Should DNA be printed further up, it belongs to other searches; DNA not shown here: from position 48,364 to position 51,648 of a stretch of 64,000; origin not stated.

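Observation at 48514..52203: Giant prepilin/TadG-like protein and a membrane partner inserted between fliP and fliL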

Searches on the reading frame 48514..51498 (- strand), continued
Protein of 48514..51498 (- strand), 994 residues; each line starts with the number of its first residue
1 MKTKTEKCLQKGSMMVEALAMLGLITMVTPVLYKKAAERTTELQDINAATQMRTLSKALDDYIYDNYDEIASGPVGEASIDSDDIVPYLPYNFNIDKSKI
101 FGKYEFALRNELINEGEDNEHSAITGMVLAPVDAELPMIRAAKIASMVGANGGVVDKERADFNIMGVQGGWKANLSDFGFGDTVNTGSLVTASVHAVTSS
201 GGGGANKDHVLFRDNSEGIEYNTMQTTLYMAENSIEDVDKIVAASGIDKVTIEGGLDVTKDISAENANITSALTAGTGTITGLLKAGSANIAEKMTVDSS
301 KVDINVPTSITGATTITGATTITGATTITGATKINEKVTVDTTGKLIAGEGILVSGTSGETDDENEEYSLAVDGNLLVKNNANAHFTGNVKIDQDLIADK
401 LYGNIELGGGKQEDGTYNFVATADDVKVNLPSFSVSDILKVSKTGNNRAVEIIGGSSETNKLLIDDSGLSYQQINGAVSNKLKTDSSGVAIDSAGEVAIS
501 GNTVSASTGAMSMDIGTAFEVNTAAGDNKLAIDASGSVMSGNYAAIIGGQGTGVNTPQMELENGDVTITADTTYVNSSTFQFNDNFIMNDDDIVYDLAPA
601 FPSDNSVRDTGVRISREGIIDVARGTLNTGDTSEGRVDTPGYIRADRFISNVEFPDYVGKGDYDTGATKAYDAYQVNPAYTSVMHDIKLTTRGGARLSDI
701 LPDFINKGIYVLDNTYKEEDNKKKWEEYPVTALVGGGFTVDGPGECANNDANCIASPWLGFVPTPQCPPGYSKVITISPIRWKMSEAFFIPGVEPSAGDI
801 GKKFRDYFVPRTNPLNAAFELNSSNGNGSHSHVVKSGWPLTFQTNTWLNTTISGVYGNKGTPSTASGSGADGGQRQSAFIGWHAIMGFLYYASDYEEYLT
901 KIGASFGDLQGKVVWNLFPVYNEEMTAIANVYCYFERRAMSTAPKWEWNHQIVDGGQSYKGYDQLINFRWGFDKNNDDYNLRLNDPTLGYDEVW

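Call 74: find_encoding_contigs(protein=P0190, flank=10000, max_places=1)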
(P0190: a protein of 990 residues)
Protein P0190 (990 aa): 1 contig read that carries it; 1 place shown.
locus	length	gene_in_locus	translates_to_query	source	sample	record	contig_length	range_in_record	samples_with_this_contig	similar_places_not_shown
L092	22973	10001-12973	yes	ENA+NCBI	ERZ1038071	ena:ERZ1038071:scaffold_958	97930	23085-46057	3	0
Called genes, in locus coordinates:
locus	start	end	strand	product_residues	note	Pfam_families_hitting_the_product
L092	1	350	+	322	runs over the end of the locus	PF00437:T2SSE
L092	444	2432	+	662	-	-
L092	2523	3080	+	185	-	-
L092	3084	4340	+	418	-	-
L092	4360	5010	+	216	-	-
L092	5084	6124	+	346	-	PF00919:UPF0004, PF04055:Radical_SAM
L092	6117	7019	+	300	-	PF02881:SRP54_N, PF06414:Zeta_toxin (faint), PF20720:nSTAND3 (faint), PF00448:SRP54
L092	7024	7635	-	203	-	PF01914:MarC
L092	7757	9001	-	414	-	PF01743:PolyA_pol, PF12627:PolyA_pol_RNAbd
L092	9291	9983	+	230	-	-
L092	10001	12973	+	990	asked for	-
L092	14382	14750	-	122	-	PF04076:BOF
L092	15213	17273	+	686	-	PF03477:ATP-cone, PF13597:NRDD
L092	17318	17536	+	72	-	PF13597:NRDD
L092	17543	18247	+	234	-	PF13353:Fer4_12, PF04055:Radical_SAM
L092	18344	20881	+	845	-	PF03797:Autotransporter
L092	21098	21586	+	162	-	-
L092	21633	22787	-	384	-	PF19583:ODP, PF00258:Flavodoxin_1, PF12724:Flavodoxin_5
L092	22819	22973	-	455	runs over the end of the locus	PF01406:tRNA-synt_1e, PF01921:tRNA-synt_1f (faint), PF09334:tRNA-synt_1g (faint), PF00133:tRNA-synt_1, PF09190:DALR_2, PF23493:CysS_C (weak)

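Call 75: find_encoding_contigs(protein=P0064, flank=10000, max_places=1)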
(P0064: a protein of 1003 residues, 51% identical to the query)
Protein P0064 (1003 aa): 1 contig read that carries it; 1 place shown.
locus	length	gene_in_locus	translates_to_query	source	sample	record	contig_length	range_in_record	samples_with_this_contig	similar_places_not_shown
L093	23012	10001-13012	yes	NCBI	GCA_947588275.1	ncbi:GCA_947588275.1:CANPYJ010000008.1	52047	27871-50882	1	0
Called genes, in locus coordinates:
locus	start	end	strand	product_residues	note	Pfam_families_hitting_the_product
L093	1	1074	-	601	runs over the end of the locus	PF13175:AAA_15 (faint), PF13555:AAA_29 (faint), PF00005:ABC_tran, PF00006:ATP-synt_ab (faint), PF02463:SMC_N (faint), PF07728:AAA_5 (faint), PF00005:ABC_tran, PF16326:ABC_tran_CTD, +4 more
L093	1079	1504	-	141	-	-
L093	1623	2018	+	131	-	PF07378:FlbT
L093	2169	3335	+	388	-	-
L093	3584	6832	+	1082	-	-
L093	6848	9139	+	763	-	-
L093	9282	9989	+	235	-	-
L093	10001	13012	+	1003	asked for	PF04790:Sarcoglycan_1 (faint)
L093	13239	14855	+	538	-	PF01514:YscJ_FliF, PF08345:YscJ_FliF_C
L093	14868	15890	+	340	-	PF03448:MgtE_N (faint), PF14842:FliG_N, PF14841:FliG_M, PF01706:FliG_C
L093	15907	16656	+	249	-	-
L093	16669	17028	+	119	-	PF01052:FliMN_C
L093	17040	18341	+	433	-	PF00072:Response_reg (weak), PF00158:Sigma54_activat, PF14532:Sigma54_activ_2, PF07728:AAA_5 (weak), PF25601:AAA_lid_14, PF02954:HTH_8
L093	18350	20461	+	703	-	PF00771:FHIPEP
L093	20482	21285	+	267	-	PF01656:CbiA, PF10609:ParA (weak), PF13479:AAA_24 (weak), PF13614:AAA_31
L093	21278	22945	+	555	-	-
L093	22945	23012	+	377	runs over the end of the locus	PF00226:DnaJ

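Call 78: search_protein_families(library=ncbifam, proteins=[L093:2169-3335:+, L093:3584-6832:+, L093:6848-9139:+, L093:15907-16656:+, L093:21278-22945:+, L092:444-2432:+, L092:2523-3080:+, L092:3084-4340:+, L092:4360-5010:+], max_evalue=0.1)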
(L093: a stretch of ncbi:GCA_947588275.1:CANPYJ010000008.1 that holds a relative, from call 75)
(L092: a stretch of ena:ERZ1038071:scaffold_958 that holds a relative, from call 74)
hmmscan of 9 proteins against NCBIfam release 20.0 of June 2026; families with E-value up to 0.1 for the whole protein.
L093:2169-3335:+ (388 aa): 0 families

L093:3584-6832:+ (1082 aa): 1 family
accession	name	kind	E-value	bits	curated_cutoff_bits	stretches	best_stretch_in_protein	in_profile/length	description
NF001645.0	PRK00420.1-2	equivalog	0.073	13.1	162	0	654-695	26-65/106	hypothetical protein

L093:6848-9139:+ (763 aa): 0 families

L093:15907-16656:+ (249 aa): 8 families
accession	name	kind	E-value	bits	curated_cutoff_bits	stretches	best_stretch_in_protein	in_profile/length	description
NF004692.0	PRK06032.1-3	equivalog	9.6e-28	97.5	235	1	56-248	24-217/244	flagellar assembly protein H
NF004690.0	PRK06032.1-1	equivalog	2.9e-18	66.2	201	1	78-245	23-194/209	flagellar assembly protein H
NF004691.0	PRK06032.1-2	equivalog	2.4e-08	34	179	1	84-235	36-187/205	flagellar assembly protein H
TIGR03825.1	FliH_bacil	equivalog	2.4e-05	24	148.9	1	81-234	79-231/255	flagellar assembly protein FliH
NF005392.0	PRK06937.1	equivalog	0.00018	20.9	159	1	90-241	56-193/209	HrpE/YscL family type III secretion apparatus protein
NF004693.0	PRK06032.1-4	equivalog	0.0013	18.7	288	1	77-233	30-182/216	flagellar assembly protein H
NF008082.0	PRK10819.1-3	equivalog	0.018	14.8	265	1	20-82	38-95/242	TonB system transport protein TonB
NF005198.1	PRK06669.1-3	equivalog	0.064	12.4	200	0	82-151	133-198/299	flagellar assembly protein FliH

L093:21278-22945:+ (555 aa): 0 families

L092:444-2432:+ (662 aa): 1 family
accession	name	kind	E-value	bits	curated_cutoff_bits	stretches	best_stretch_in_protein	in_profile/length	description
TIGR02449.1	TIGR02449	hypoth_equivalog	0.047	14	55.4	1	147-202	8-64/65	TIGR02449 family protein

L092:2523-3080:+ (185 aa): 0 families

L092:3084-4340:+ (418 aa): 0 families

L092:4360-5010:+ (216 aa): 0 families

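Call 80: find_homologous_proteins(query=L092:21-347:+)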
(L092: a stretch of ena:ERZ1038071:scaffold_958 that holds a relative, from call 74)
Query L092:21-347:+ (109 aa): 35 proteins with E <= 0.001 among 38 candidates.
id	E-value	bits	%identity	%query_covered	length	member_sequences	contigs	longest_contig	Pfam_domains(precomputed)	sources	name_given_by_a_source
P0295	2.8e-62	225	96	100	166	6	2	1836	PF00437.27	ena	-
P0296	1.3e-61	223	95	100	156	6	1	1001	PF00437.27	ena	-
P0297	3.8e-60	218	91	100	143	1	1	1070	PF00437.27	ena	-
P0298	2.6e-59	215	91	100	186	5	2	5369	PF00437.27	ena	-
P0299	3.7e-59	215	89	100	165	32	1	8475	PF00437.27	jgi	-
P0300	2.1e-57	209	90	99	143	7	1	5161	PF00437.27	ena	-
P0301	2.7e-57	209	89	99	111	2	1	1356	PF00437.27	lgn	-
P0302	1.4e-56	207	87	100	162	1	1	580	PF00437.27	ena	-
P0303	1.7e-56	206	85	100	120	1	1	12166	PF00437.27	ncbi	-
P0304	1.6e-55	203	87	100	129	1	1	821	PF00437.27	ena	-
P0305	4.0e-53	196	85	100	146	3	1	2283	PF00437.27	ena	-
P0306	2.9e-50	186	97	83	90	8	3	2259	-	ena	-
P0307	6.7e-50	185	78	100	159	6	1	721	PF00437.27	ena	-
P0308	2.8e-48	180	90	83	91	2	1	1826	-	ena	-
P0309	3.4e-47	177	74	100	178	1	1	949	PF00437.27,PF00535.33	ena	-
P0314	3.8e-43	164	91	75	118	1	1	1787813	PF00437.27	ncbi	-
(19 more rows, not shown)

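Call 81: find_encoding_contigs(protein=P0314, flank=10000, max_places=1)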
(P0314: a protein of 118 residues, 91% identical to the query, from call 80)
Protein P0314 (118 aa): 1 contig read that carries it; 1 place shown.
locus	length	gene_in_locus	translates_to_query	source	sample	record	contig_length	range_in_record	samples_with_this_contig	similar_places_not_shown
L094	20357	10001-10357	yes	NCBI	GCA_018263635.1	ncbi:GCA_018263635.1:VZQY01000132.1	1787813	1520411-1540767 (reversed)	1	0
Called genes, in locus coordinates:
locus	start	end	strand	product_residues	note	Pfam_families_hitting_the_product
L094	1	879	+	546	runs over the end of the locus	PF03524:CagX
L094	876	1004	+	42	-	-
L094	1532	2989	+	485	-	-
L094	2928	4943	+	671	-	-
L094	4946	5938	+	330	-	-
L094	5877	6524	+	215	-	-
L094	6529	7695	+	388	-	-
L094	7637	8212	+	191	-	PF21785:Bflower_2, PF21784:Bflower (weak), PF12396:DUF3659 (weak)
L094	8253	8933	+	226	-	PF03743:TrbI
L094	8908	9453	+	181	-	PF03743:TrbI (weak)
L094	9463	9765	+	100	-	-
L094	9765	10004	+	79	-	-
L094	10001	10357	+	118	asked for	PF00437:T2SSE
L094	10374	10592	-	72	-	-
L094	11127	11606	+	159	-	PF01381:HTH_3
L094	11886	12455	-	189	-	-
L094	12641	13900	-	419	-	-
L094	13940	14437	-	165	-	-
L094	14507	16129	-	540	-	-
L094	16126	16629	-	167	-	-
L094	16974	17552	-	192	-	-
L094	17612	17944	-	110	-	PF01381:HTH_3, PF12844:HTH_19 (weak), PF13443:HTH_26 (weak), PF13560:HTH_31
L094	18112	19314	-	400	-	-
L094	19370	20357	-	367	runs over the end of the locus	-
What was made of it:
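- On Type IV pilin / pseudopilin superfamily (class III signal): The single T2SSE gene found is a VirB11 (calls 80, 81).
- The one T2SSE ATPase found nearby is a VirB11 of a type IV secretion system (calls 80, 81).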

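Call 82: find_encoding_contigs(protein=P0294, flank=10000, max_places=3)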
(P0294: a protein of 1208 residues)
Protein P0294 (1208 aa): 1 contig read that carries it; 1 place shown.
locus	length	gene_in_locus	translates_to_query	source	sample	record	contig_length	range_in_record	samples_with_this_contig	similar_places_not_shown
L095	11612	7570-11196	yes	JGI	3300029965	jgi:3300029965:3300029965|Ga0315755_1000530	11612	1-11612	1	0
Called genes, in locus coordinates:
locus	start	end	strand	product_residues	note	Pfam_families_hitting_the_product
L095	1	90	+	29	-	?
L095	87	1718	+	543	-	PF17092:PCB_OB, PF00905:Transpeptidase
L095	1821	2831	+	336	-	PF03462:PCRF, PF00472:RF-1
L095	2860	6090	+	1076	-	PF05359:DUF748 (weak), PF13116:YhdP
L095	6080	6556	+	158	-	-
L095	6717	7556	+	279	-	-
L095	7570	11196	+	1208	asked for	-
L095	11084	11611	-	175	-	?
